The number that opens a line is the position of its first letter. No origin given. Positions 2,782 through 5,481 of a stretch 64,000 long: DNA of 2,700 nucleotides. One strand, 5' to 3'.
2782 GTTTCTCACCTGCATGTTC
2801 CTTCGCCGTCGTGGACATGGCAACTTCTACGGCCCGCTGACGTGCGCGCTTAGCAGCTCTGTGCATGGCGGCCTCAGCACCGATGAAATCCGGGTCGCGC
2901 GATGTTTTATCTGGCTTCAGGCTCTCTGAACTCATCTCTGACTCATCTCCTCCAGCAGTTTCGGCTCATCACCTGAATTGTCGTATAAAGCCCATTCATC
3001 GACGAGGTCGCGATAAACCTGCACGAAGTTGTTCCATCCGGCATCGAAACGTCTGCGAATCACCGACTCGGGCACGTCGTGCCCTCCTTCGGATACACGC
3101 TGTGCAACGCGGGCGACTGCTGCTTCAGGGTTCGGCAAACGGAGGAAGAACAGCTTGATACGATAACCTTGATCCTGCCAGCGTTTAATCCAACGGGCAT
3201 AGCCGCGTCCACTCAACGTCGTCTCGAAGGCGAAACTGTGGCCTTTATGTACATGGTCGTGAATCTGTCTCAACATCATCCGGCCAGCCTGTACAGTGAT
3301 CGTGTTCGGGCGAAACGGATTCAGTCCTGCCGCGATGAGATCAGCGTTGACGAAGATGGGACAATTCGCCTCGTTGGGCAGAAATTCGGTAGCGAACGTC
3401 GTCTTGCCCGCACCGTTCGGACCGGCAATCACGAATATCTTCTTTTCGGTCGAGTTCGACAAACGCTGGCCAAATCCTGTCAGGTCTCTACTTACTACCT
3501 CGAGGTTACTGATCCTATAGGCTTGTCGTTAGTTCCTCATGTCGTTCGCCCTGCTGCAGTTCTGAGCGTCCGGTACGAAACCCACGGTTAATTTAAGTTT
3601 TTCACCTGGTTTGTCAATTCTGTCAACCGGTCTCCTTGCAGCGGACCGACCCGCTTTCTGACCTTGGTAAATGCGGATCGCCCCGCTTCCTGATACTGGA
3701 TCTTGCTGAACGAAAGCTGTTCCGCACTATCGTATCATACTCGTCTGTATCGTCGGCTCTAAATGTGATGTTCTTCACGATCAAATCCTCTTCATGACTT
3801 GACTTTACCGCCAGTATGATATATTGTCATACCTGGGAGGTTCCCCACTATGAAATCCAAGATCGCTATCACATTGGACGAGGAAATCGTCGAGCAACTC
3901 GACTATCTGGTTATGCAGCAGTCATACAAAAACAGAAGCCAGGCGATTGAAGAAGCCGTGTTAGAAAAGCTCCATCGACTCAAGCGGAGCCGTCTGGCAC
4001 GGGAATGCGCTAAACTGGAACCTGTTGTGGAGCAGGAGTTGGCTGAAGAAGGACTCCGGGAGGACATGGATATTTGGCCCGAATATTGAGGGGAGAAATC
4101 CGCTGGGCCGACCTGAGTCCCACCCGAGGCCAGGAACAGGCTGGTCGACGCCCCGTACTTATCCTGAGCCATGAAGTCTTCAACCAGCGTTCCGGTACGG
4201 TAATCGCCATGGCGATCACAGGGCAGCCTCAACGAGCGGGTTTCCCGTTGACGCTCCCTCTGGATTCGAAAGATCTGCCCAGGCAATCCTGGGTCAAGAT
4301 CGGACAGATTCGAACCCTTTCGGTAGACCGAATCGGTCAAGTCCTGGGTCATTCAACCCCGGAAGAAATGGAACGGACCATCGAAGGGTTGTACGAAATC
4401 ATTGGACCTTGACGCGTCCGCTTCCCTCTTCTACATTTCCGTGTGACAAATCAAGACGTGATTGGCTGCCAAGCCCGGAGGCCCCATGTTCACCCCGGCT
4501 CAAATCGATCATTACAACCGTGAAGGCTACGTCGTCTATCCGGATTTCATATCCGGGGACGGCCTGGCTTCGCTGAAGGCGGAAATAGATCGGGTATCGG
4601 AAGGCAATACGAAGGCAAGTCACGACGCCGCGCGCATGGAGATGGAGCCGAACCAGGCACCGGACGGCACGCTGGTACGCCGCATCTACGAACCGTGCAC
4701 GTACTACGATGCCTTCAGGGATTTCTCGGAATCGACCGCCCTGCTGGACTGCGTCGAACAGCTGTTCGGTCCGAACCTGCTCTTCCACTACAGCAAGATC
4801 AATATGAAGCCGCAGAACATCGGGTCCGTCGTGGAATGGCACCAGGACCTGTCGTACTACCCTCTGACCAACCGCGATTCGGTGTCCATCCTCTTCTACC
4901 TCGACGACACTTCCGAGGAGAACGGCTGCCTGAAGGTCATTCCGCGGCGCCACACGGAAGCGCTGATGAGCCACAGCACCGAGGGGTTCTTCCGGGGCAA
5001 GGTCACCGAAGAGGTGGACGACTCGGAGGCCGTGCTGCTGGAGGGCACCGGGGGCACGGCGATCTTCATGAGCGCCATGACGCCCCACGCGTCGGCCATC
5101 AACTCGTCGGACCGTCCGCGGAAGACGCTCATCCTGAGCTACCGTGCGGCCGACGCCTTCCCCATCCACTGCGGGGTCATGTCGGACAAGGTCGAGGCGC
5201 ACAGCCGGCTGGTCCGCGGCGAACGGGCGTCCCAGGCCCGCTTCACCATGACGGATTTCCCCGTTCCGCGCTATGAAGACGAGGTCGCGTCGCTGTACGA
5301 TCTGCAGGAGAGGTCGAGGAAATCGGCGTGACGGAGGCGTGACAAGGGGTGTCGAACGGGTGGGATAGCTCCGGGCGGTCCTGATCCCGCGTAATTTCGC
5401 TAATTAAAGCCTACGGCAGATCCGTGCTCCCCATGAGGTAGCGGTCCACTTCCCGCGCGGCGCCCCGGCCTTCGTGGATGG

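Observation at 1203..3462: Translationally coupled minimal zeta-toxin-like kinase and 380-aa partner (plus a secreted 180-aa protein) in a low-GC islet: uncharacterised toxin/abortive-infection-like module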

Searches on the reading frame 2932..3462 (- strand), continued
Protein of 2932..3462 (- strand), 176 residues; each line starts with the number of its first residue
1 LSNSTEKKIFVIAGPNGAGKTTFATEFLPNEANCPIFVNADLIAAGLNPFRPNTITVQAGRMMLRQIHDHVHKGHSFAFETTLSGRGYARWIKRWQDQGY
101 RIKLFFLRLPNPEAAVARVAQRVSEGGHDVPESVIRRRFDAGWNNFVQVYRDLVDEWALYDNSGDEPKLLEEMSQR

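Call 54: search_dna_similar(query=window:2932-3462:-, collection=plasmids, mode=protein, max_rows=25)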
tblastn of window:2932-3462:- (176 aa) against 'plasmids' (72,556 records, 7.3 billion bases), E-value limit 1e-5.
Records with a match: 620; places in all: 642; records where one place covers at least 80% of the query: 445.
Best place of each record, by identity: 60-80% 4; <60% 616.
By first word of the organism name: Lactiplantibacillus 102; Acinetobacter 98; Agrobacterium 35; Enterococcus 34; Rhizobium 23; Pediococcus 22; Escherichia 21; Zymomonas 18; Clostridium 17; Lacticaseibacillus 15; and 75 more.
By predicted mobility (MOB-suite, as given by PLSDB): conjugative 229; mobilizable 196; non-mobilizable 195.
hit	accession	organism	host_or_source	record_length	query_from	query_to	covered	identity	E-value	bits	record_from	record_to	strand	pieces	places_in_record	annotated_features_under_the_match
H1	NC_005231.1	Synechocystis sp. PCC 6803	-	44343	4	170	95%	63.5%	5e-68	230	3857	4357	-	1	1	zeta toxin family protein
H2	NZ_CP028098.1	Synechocystis sp. IPPAS B-1465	axenic culture,Synechocystis sp. GT-L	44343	4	170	95%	63.5%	5e-68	230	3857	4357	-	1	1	zeta toxin family protein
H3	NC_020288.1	Synechocystis sp. PCC 6803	-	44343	4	170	95%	63.5%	5e-68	230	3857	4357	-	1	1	zeta toxin family protein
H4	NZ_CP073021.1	Synechocystis sp. PCC 6803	cell culture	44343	4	170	95%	63.5%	5e-68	230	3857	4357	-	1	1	zeta toxin family protein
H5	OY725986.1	Phocaeicola massiliensis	-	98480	7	170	93%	48.8%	2e-46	169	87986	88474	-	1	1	record has no annotation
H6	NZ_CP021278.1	Legionella pneumophila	Homo sapiens,sputum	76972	9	163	88%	51.0%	3e-44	162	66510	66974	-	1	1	zeta toxin family protein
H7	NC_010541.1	Crocosphaera subtropica ATCC 51142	-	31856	9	172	93%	47.0%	9e-45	164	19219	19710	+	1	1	zeta toxin family protein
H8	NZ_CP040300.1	Nostoc sp. TCL26-01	Leiosporoceros dussii,pure culture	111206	9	163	88%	47.1%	3e-43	159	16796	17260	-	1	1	zeta toxin family protein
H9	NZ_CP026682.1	Nostoc sp. 'Peltigera membranacea cyanobiont' N6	Lichen thallus,Peltigera membranacea ...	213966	9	172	93%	43.9%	4e-42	156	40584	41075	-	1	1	zeta toxin family protein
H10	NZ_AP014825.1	Geminocystis sp. NIES-3709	-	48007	9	170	92%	43.8%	2e-42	157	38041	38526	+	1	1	zeta toxin family protein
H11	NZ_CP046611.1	Burkholderia contaminans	cell culture,cucumber rhizosphere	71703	8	173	94%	40.8%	4e-26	110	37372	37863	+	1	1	AAA family ATPase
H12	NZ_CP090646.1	Burkholderia contaminans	sheep,milk,milk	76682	8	173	94%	40.8%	4e-26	110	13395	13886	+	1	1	AAA family ATPase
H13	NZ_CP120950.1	Burkholderia contaminans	Homo sapiens,Whole organism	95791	8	173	94%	40.8%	4e-26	110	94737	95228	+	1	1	AAA family ATPase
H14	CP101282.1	Burkholderia sp. FXe9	bacteria,soil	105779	8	173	94%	40.8%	4e-26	110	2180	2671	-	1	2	zeta toxin family protein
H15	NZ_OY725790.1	Parabacteroides distasonis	-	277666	9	163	88%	43.3%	1e-37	143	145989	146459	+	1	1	zeta toxin family protein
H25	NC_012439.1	Persephonella marina EX-H1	-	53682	6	166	91%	39.1%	5e-28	115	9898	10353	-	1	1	zeta toxin family protein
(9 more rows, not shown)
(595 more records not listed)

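Call 56: get_annotated_region(hit=H1, flank=2500)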
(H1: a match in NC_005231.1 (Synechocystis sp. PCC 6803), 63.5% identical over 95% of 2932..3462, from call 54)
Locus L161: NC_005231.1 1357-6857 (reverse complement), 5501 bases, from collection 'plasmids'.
description: Synechocystis sp. PCC 6803 plasmid pSYSG, complete sequence
organism: Synechocystis sp. PCC 6803 (NCBI taxid 1148)
taxonomy: Bacteria; Cyanobacteriota; Cyanophyceae; Synechococcales; Merismopediaceae; Synechocystis; Synechocystis sp. PCC 6803
host: -; source: -; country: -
typing (MOB-suite, as given by PLSDB): non-mobilizable
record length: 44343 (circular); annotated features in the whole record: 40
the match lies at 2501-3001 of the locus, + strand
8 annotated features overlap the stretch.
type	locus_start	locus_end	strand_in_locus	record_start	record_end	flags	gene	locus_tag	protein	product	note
CDS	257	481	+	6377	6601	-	-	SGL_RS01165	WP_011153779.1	DUF433 domain-containing protein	-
CDS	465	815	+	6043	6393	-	-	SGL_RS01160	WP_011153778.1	DUF5615 family PIN-like protein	-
CDS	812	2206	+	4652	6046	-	-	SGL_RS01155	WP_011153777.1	restriction endonuclease subunit S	GO:0006304 - DNA modification [Evidence IEA]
CDS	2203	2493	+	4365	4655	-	-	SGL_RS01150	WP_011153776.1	nucleotidyltransferase family protein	-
CDS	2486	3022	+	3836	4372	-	-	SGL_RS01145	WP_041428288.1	zeta toxin family protein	-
CDS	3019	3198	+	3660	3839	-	-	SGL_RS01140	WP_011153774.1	hypothetical protein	-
CDS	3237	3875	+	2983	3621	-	-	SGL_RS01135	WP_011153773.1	DUF4433 domain-containing protein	-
CDS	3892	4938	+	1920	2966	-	-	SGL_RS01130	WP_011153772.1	macro domain-containing protein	-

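Call 57: get_annotated_region(hit=H6, flank=2000)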
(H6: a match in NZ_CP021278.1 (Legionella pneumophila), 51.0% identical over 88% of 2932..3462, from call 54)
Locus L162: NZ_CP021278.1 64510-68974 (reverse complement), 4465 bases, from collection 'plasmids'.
description: Legionella pneumophila subsp. fraseri strain D-4058 plasmid unnamed, complete sequence
organism: Legionella pneumophila (NCBI taxid 91892)
taxonomy: Bacteria; Pseudomonadota; Gammaproteobacteria; Legionellales; Legionellaceae; Legionella; Legionella pneumophila
host: -; source: Homo sapiens,sputum; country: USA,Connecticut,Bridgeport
typing (MOB-suite, as given by PLSDB): conjugative; relaxase MOBF; mating-pair formation MPF_F
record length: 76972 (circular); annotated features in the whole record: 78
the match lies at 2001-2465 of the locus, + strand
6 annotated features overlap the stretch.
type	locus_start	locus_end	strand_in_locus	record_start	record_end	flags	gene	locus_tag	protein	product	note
CDS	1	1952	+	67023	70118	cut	-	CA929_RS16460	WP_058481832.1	Tn3 family transposase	-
CDS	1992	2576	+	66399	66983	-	-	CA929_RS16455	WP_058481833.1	zeta toxin family protein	-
CDS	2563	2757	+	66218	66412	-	-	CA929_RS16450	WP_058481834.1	hypothetical protein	-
CDS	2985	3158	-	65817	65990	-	-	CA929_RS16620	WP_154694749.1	hypothetical protein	-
CDS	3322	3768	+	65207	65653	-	-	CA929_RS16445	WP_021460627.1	PepSY domain-containing protein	-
CDS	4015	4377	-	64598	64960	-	-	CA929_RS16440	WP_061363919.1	hypothetical protein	-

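Call 64: search_solved_structures(query=A3, max_evalue=1, show_alignments=4)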
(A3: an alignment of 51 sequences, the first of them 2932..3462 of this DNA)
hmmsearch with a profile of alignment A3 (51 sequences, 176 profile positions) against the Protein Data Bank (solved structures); distinct sequences matched with E-value up to 1: 22.
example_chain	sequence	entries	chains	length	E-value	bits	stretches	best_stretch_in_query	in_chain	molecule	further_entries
6c2u_A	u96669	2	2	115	0.00017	24.6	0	8-23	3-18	phosphate-loop protein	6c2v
3j15_B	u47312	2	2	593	0.012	18.5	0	8-26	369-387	ABC transporter ATP-binding protein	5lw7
3bk7_A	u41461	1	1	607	0.012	18.5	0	8-26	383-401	ABC transporter ATP-binding protein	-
4xrp_A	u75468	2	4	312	0.028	17.3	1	8-160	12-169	Pnkp1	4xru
8zn5_B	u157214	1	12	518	0.036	17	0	8-29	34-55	KaiC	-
3ozx_A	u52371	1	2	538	0.039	16.8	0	5-25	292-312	RNase L inhibitor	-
6tmf_d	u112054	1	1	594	0.053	16.4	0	5-25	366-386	ATPase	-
1yqt_A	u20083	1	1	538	0.059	16.3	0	7-26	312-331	RNase l inhibitor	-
5yv5_A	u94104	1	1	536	0.059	16.3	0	7-26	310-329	ATPase RIL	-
7dy1_A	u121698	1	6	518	0.18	14.7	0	8-31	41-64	Circadian clock protein kinase KaiC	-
4o0m_A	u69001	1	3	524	0.18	14.7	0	8-31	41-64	Circadian clock protein kinase KaiC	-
5jwq_A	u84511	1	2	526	0.18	14.6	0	8-31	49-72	Circadian clock protein kinase KaiC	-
6ha8_V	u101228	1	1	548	0.35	13.7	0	10-36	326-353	Nucleotide-binding protein ExpZ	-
9nlj_U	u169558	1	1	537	0.37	13.6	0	9-70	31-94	Uup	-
1g6h_A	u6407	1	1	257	0.54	13.1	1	8-98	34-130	HIGH-AFFINITY BRANCHED-CHAIN AMINO ACID TRANSPORT ATP-BINDING PROTEIN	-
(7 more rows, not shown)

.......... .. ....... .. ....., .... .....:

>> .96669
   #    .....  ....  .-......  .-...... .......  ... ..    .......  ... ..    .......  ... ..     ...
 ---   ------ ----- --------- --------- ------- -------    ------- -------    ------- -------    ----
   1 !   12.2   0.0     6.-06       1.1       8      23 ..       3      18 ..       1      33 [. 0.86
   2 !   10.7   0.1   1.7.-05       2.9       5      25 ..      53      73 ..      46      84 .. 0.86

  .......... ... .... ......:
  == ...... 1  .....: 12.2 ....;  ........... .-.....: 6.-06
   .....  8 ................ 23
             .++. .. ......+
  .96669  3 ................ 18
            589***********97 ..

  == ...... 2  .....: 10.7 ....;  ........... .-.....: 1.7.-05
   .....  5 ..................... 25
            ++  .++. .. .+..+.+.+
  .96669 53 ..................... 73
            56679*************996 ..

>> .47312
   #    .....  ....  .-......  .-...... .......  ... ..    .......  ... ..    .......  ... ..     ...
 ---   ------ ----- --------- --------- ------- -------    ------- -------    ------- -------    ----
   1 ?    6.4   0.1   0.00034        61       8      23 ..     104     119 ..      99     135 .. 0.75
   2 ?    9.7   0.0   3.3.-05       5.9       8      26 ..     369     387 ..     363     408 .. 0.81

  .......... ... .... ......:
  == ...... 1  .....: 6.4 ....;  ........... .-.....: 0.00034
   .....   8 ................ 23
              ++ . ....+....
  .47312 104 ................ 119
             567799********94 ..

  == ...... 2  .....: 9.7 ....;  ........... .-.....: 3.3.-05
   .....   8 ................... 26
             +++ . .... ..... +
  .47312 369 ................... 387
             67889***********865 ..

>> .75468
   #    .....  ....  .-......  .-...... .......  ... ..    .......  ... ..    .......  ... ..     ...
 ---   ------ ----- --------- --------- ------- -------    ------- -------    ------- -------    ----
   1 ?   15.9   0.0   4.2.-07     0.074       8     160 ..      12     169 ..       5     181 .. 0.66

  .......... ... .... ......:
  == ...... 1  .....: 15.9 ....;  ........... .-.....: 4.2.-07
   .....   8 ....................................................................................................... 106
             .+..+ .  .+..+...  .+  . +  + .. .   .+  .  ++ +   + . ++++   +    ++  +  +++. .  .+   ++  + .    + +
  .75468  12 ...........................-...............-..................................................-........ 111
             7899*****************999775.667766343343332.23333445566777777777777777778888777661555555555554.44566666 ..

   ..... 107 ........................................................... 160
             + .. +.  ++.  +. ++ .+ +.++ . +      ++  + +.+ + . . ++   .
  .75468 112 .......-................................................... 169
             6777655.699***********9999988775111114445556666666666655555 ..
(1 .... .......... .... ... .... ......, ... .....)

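Call 68: find_related_loci(query=A3, collection=viral_contigs, flank=3000)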
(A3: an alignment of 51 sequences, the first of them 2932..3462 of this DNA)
Query A3 (176 aa) in viral_contigs; peptide patterns used: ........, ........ (x = any residue, [..] = any of these).
200 stretches matched a pattern; 6 encode a relative of the query (tblastn E <= 1e-3); 6 distinct loci.
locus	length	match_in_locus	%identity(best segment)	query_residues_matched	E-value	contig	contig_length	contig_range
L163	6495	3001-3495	55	8-172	3e-63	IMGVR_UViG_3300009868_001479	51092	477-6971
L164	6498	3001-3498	58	6-171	2e-58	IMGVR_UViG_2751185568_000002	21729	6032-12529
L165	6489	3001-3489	51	1-163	1e-55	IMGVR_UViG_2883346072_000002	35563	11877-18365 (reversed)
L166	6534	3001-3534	48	1-175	1e-49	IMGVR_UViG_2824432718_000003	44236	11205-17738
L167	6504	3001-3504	48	1-167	5e-49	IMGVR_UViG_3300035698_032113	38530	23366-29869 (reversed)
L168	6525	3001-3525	51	4-175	2e-53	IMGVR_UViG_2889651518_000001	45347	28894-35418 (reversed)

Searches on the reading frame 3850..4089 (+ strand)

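Call 3: search_protein_families(library=pfam, proteins=[window:3850-4089:+], max_evalue=0.01)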
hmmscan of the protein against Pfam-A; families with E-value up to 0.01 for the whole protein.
window:3850-4089:+ (79 aa): 1 family
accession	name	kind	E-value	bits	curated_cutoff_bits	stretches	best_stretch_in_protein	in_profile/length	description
PF01402.27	RHH_1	-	1.4e-05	25.3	20.5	1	7-41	4-37/39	Ribbon-helix-helix protein, copG family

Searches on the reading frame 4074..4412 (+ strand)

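Call 3: search_protein_families(library=pfam, proteins=[window:4074-4412:+], max_evalue=0.01)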
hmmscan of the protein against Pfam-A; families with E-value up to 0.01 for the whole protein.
window:4074-4412:+ (112 aa): 1 family
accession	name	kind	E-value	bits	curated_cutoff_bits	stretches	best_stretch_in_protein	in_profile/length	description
PF02452.23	PemK_toxin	-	1.1e-26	93.6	23.1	1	6-109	2-108/109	PemK-like, MazF-like toxin of type II toxin-antitoxin system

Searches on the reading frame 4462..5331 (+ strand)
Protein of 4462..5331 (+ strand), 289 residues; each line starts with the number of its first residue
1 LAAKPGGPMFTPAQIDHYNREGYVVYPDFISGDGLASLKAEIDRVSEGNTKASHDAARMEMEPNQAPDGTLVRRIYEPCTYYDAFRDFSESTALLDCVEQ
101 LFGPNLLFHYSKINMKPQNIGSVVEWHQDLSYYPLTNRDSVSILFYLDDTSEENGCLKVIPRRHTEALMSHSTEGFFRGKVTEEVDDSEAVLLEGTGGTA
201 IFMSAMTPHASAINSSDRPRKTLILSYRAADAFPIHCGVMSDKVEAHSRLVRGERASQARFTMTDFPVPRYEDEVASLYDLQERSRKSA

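Call 3: search_protein_families(library=pfam, proteins=[window:4462-5331:+], max_evalue=0.01)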
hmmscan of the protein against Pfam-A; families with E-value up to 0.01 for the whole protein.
window:4462-5331:+ (289 aa): 1 family
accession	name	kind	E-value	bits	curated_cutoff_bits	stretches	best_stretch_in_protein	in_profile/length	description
PF05721.19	PhyH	-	2.2e-28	100.4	22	1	18-221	1-212/213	Phytanoyl-CoA dioxygenase (PhyH)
